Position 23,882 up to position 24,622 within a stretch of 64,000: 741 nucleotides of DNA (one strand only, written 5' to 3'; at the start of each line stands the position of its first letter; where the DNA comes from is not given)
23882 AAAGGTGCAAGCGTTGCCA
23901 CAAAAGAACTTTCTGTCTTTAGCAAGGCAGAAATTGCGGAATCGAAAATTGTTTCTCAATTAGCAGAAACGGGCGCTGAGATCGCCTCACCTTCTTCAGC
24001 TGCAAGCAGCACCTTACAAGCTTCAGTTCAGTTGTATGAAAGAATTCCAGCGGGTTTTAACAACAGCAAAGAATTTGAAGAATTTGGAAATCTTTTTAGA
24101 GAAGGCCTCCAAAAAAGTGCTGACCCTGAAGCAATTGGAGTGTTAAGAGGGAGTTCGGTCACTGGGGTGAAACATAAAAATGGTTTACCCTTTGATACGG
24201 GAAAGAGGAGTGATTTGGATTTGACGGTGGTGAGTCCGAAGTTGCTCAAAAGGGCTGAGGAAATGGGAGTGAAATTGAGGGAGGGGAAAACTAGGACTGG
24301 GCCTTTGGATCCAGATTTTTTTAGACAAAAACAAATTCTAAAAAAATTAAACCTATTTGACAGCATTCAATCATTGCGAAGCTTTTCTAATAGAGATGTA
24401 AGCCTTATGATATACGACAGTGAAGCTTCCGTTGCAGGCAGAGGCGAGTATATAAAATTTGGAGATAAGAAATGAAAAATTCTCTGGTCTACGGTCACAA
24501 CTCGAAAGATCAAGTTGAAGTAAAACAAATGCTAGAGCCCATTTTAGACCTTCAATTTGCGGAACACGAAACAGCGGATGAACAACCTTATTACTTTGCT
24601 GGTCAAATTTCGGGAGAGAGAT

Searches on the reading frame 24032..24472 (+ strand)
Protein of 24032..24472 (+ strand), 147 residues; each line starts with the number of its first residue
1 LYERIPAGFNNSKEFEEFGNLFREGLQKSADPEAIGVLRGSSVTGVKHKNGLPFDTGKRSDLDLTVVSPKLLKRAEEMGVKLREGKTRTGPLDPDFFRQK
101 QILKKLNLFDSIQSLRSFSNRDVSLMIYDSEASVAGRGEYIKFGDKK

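Call 43: search_solved_structures(query=A3, max_evalue=10, show_alignments=2)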
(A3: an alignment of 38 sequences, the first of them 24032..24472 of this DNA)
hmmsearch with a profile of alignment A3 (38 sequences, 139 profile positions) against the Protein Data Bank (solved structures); distinct sequences matched with E-value up to 10: 7.
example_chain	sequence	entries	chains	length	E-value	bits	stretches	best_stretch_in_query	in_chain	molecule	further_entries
7fao_A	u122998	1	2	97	0.36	13.6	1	10-44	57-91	Top7 Surface mutant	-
6wbu_A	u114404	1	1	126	0.45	13.3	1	32-74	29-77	FKBP12 from Mycobacterium tuberculosis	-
1ylq_A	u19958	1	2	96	0.57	12.9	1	26-78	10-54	putative nucleotidyltransferase, hypothetical protein AF0614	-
1qys_A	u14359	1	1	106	0.64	12.8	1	9-44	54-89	TOP7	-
2mbl_A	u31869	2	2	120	0.98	12.2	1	10-44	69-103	Top7 Fold Protein Top7m13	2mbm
3qoy_A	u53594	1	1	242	1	12.1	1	60-79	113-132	50S ribosomal protein L1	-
3h4o_A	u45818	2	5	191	1.8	11.3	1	52-80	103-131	NITROREDUCTASE FAMILY PROTEIN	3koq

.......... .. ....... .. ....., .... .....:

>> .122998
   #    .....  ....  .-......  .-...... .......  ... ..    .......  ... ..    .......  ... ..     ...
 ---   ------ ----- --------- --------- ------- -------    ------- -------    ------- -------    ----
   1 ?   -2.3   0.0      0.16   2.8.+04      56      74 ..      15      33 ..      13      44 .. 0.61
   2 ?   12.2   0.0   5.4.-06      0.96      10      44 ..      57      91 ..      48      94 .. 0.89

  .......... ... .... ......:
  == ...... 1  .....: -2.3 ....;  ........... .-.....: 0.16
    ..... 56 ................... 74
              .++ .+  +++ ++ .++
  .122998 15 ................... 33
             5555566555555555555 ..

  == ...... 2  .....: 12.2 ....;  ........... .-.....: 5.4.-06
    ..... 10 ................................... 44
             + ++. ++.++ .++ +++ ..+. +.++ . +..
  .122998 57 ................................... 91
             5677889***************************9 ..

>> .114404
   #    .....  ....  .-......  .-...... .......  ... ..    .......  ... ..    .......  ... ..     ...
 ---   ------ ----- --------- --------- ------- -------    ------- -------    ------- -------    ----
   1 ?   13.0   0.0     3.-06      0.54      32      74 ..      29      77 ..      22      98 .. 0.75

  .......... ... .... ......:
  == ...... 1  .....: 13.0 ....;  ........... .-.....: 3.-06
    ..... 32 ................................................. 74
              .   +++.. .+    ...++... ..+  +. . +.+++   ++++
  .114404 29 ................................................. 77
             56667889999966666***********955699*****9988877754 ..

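Call 44: find_homologous_proteins(query=A3, max_evalue=0.00001)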
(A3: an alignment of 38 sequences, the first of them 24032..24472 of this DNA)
Query A3 (38 sequences) (147 aa, profile of the alignment): 162 proteins with E <= 0.00001 among 5014 candidates; the best 120 are listed.
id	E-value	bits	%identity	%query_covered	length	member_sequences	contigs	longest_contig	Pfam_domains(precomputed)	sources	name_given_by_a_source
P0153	3.1e-54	200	46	93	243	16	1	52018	-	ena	-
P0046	1.2e-52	195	38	94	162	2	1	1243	-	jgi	jgi:filamentous hemagglutinin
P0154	1.2e-52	195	40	91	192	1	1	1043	-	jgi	jgi:filamentous hemagglutinin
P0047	1.6e-51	191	42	86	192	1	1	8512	-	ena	-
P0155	5.9e-51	190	39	93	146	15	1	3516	-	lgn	-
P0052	3.3e-50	187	40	95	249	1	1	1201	-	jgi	jgi:hypothetical protein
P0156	4.4e-50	187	39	97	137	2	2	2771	-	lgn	-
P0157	9.5e-50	186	38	95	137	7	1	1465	-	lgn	-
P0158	1.5e-49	185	38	95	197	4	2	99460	-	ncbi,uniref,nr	ncbi:hypothetical protein DNJ95_11180 [Stutzerimonas kirkiae]|uniref:Uncharacterized protein n=1 Tax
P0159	1.6e-49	185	39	93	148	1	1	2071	-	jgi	jgi:filamentous hemagglutinin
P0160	1.6e-49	185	41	94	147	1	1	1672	-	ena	-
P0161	1.7e-49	185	41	90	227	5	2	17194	-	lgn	-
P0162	3.1e-49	184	40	94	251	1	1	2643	-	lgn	-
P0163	3.7e-49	184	41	88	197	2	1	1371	-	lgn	-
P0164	4.0e-49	184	36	94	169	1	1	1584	-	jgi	-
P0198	3.9e-43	164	35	91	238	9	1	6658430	-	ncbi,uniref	ncbi:hypothetical protein AB3464_00500 [Pseudomonas asplenii]|uniref:hypothetical protein n=1 Tax=Ps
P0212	8.5e-40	153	42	86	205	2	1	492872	-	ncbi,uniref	ncbi:hypothetical protein [Streptomyces sp. NPDC050548]|uniref:hypothetical protein n=1 Tax=Streptom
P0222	5.9e-38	147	37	97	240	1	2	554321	-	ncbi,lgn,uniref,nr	ncbi:hypothetical protein CU102_00380 [Phyllobacterium brassicacearum]|uniref:Uncharacterized protei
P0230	2.9e-36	142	28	86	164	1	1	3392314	-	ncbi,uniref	ncbi:hypothetical protein [Deinococcus sp.]|uniref:hypothetical protein n=1 Tax=Deinococcus sp. TaxI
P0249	1.6e-31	127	29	95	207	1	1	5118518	-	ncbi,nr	ncbi:RHS repeat-associated core domain-containing protein [Cytophagaceae bacterium ABcell3]|nr:RHS r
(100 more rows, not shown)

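Call 45: find_encoding_contigs(protein=P0158, flank=4000, max_places=1)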
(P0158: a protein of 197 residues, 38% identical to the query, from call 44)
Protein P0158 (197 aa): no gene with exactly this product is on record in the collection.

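Call 46: find_encoding_contigs(protein=P0198, flank=4000, max_places=1)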
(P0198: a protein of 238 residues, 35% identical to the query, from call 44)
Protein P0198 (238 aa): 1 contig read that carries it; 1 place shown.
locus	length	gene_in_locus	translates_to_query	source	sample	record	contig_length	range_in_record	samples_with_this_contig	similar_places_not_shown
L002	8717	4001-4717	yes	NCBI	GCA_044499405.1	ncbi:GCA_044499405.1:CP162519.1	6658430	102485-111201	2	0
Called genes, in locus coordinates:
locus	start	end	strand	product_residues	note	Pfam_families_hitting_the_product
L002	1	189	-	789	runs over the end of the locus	PF12228:DUF3604 (faint)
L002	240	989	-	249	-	PF00528:BPD_transp_1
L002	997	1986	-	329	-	PF13379:NMT1_2, PF09084:NMT1, PF12974:Phosphonate-bd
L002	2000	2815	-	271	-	PF00005:ABC_tran, PF13304:AAA_21 (faint)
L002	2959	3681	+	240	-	PF00392:GntR, PF07702:UTRA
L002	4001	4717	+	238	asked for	-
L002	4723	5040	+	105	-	-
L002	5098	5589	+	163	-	PF00583:Acetyltransf_1, PF13673:Acetyltransf_10, PF13508:Acetyltransf_7, PF13527:Acetyltransf_9 (weak)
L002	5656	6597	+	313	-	PF20229:ChrB_N, PF09828:ChrB_C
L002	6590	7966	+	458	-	PF02417:Chromate_transp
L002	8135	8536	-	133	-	PF19619:DUF6124 (weak)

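Call 47: find_encoding_contigs(protein=P0153, flank=4000, max_places=1)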
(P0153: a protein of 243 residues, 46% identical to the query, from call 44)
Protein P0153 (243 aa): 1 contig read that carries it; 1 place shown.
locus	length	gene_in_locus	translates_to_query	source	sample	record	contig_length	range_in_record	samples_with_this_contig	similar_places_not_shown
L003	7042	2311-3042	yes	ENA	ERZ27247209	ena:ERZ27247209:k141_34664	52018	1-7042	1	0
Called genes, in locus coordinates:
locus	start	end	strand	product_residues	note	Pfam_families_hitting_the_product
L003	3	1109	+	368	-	?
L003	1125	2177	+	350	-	-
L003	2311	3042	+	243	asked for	-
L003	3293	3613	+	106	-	-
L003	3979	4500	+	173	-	-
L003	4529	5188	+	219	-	PF14567:SUKH_5 (faint), PF09346:SMI1_KNR4, PF14568:SUKH_6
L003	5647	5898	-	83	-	-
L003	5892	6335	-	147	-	PF01850:PIN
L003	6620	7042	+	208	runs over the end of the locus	PF25023:TEN_YD-shell, PF05593:RHS_repeat (faint)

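Call 48: find_encoding_contigs(protein=P0222, flank=4000, max_places=1)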
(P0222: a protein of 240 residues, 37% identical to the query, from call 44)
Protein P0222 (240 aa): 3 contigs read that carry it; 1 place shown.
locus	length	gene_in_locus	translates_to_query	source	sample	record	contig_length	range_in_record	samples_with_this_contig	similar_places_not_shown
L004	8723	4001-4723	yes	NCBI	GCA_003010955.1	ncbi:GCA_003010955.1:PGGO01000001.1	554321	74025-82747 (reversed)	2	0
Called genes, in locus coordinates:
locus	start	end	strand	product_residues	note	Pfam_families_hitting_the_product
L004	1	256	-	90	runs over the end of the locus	-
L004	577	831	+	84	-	-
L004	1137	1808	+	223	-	PF00072:Response_reg, PF00486:Trans_reg_C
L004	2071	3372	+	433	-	PF26769:HAMP_PhoQ, PF02518:HATPase_c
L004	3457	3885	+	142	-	PF16998:17kDa_Anti_2 (weak)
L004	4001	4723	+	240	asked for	-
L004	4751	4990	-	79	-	-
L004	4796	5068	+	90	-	-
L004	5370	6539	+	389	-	PF07719:TPR_2 (faint), PF14559:TPR_19 (faint), PF13428:TPR_14 (faint), PF23914:TPR_CcmH_CycH, PF00515:TPR_1 (faint), PF13181:TPR_8 (faint), PF13432:TPR_16 (weak), PF23914:TPR_CcmH_CycH (weak)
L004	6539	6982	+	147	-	PF03100:CcmE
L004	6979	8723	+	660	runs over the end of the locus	PF01578:Cytochrom_C_asm, PF16327:CcmF_C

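Call 52: predict_structure(alignment_id=A3)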
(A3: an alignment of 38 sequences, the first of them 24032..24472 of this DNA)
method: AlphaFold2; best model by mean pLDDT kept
length: 147 residues; sequences in the alignment: 38
mean_pLDDT: 94.8   pTM: 0.88
mean pLDDT of the five models: 94.8, 94.0, 93.0, 92.8, 91.6
residues with pLDDT >= 90: 137; 70-90: 5; 50-70: 4; < 50: 1
segments of 3 or more residues with pLDDT < 50: none
pLDDT, mean of each block of 10 residues (from residue 1): 82 96 97 97 93 94 97 98 96 97 98 98 97 96 80
secondary structure, 60 per line:
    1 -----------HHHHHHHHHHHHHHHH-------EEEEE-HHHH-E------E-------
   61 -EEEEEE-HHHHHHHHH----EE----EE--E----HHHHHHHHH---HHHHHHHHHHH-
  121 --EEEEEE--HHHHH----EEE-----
elements in order: H12-27 E35-39 H41-44 E62-67 H69-77 H97-105 H109-119 E123-128 H131-135 E140-142

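Call 57: fold_search(model_id=the predicted structure, library=pdb)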
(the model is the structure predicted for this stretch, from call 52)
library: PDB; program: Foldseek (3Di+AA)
matches with E <= 10: 108; with E <= 0.001: 0
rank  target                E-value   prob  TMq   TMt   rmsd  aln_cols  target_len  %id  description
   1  4ytz_B                8.0e-01  0.02  0.15  0.04  19.1       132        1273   10  Rat xanthine oxidoreductase, C-terminal deletion protein variant, crystal grown without dithiothreitol (released 2015-04-22)
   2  5epg                  9.1e-01  0.02  0.14  0.03  12.2       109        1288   12  Human aldehyde oxidase SNP S1271L (released 2016-02-17)
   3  2w4l_D                1.1e+00  0.03  0.18  0.18  17.1       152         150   11  Human dCMP deaminase (released 2009-01-13)
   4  7opn_A                1.2e+00  0.02  0.14  0.04  11.9       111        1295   13  Human Aldehyde Oxidase SNP R1231H in complex with Raloxifene (released 2021-09-01)
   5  2ckj_A                1.2e+00  0.01  0.13  0.03  20.9       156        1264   13  Human milk xanthine oxidoreductase (released 2007-05-29)
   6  7orc_A                1.3e+00  0.02  0.15  0.03  12.0       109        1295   12  Human Aldehyde Oxidase in complex with Raloxifene (released 2021-09-01)
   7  3amz_A                1.4e+00  0.02  0.15  0.03  11.3       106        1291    8  Bovine Xanthine Oxidoreductase urate bound form (released 2010-12-01)
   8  6q6q                  1.4e+00  0.02  0.15  0.03  12.1       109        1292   12  Human aldehyde oxidase SNP G1269R (released 2019-05-01)
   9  8qcq_c                1.6e+00  0.10  0.29  0.22   7.0       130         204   10  B. subtilis ApdA-stalled ribosomal complex (released 2024-03-20)
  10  4you_A                1.6e+00  0.02  0.20  0.15  15.2       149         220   10  Crystal structure of a trimeric exonuclease PhoExo I from Pyrococcus horikoshii OT3 at 2.20A resolution. (released 2015-07-15)
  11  4uhx                  1.6e+00  0.02  0.14  0.04  11.9       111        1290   14  Human aldehyde oxidase in complex with phthalazine and thioridazine (released 2015-09-02)
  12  3amz_B                1.7e+00  0.01  0.15  0.03  19.1       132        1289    9  Bovine Xanthine Oxidoreductase urate bound form (released 2010-12-01)
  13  3aqm_A                1.8e+00  0.06  0.29  0.15   7.6       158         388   12  Structure of bacterial protein (form II) (released 2011-02-09)
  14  6adj_A                1.8e+00  0.02  0.13  0.03  11.7       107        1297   14  Rat Xanthine oxidoreductase, D428E variant (released 2019-08-07)
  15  5wu6_D                2.1e+00  0.06  0.28  0.14  11.6       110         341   14  Crystal structure of apo human Tut1, form IV (released 2017-05-31)
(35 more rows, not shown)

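Call 69: search_dna_similar(query=window:24032-24472:+, collection=plasmids, mode=protein, max_evalue=0.001, max_rows=25)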
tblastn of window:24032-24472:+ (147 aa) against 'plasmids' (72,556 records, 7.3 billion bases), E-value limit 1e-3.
Records with a match: 1; places in all: 1; records where one place covers at least 80% of the query: 1.
Best place of each record, by identity: <60% 1.
By first word of the organism name: Pseudomonas 1.
By predicted mobility (MOB-suite, as given by PLSDB): non-mobilizable 1.
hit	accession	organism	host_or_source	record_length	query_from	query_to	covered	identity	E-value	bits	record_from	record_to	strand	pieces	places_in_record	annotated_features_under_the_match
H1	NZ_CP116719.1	Pseudomonas aeruginosa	Homo sapiens,urine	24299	5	137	90%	40.6%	2e-22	99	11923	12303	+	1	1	none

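Call 70: search_dna_similar(query=window:24032-24472:+, collection=phages, mode=protein, max_evalue=0.001, max_rows=15)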
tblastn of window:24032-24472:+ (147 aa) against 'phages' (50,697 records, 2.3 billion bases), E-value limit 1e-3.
No match.

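Call 71: get_annotated_region(hit=H1, flank=5000)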
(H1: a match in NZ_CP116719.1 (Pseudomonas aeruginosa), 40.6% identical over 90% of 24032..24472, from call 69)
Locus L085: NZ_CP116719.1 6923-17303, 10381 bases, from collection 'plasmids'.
description: Pseudomonas aeruginosa strain 2858 plasmid unnamed1
organism: Pseudomonas aeruginosa (NCBI taxid 287)
taxonomy: Bacteria; Pseudomonadota; Gammaproteobacteria; Pseudomonadales; Pseudomonadaceae; Pseudomonas; Pseudomonas aeruginosa
host: -; source: Homo sapiens,urine; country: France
typing (MOB-suite, as given by PLSDB): non-mobilizable
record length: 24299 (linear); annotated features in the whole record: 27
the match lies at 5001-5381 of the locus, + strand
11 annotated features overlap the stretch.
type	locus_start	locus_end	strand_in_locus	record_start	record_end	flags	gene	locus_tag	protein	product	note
CDS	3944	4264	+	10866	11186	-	-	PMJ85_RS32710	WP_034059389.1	hypothetical protein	-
CDS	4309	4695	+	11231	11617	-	-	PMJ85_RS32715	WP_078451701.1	toxin glutamine deamidase domain-containing protein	-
CDS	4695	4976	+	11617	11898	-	-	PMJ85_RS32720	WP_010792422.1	YrhB domain-containing protein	-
CDS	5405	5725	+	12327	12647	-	-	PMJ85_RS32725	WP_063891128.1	hypothetical protein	-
CDS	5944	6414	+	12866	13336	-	-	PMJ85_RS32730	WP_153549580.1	hypothetical protein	-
CDS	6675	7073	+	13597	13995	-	-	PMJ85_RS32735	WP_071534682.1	hypothetical protein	-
CDS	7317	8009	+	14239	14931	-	-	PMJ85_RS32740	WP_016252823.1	transposase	-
CDS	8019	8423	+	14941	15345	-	-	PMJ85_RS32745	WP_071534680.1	DNA/RNA non-specific endonuclease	-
CDS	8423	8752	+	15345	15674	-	-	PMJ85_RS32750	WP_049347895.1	hypothetical protein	-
CDS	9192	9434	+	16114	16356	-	-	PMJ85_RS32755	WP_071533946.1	CPCC family cysteine-rich protein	-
CDS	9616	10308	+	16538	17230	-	-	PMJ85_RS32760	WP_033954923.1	transposase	-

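Call 73: search_protein_families(library=pfam, proteins=[L085:5405-5725:+, L002:4723-5040:+, L003:3293-3613:+, L003:1125-2177:+, L003:3-1109:+], max_evalue=0.1)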
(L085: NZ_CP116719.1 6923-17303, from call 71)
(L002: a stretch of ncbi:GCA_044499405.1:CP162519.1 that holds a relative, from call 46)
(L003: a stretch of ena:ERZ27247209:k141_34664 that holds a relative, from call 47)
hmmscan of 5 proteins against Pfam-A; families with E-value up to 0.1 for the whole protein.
L085:5405-5725:+ (106 aa): 0 families

L002:4723-5040:+ (105 aa): 0 families

L003:3293-3613:+ (106 aa): 2 families
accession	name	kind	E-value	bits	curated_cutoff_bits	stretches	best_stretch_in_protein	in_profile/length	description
PF11490.13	DNA_pol3_a_NII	-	0.019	15.3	26.3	1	48-94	42-89/117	DNA polymerase III polC-type N-terminus II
PF21834.1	DUF6894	-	0.085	13.5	24.1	0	4-26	13-35/69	Domain of unknown function (DUF6894)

L003:1125-2177:+ (350 aa): 0 families

L003:3-1109:+ (368 aa): 0 families

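Call 86: search_protein_families(library=pfam, alignment_id=A3, max_evalue=10)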
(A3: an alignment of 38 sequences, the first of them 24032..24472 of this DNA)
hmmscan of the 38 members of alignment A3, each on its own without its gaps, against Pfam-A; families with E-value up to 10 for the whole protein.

A. member 1, window:24032-24472:+ (147 aa): 0 families

B. families by the number of members that match (of 38 scanned): 16 families
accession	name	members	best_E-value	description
PF01909.29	NTP_transf_2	9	0.0094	Nucleotidyltransferase domain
PF10284.14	Luciferase_3H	2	0.029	Luciferase helical bundle domain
PF18765.7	Polbeta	2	0.058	Polymerase beta, Nucleotidyltransferase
PF02817.22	E3_binding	2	0.13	e3 binding domain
PF12010.13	DUF3502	1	0.0022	Domain of unknown function (DUF3502)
PF22600.2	MTPAP-like_central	1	0.12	Poly(A) RNA polymerase, mitochondrial-like, central palm domain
PF22014.2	DUF6932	1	0.13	Family of unknown function (DUF6932)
PF13780.11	DUF4176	1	0.15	Domain of unknown function (DUF4176)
PF06130.18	PTAC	1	0.15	Phosphate propanoyltransferase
PF17891.6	FluMu_N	1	0.18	Mu-like prophage FluMu N-terminal domain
PF04994.19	TfoX_C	1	0.19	TfoX C-terminal domain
PF24911.1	YfjL_C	1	0.21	YfjL-like C-terminal domain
PF16709.11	SCAB-Ig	1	0.25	Ig domain of plant-specific actin-binding protein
PF03445.19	DUF294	1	0.29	Putative nucleotidyltransferase DUF294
PF10750.14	DUF2536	1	0.32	Protein of unknown function (DUF2536)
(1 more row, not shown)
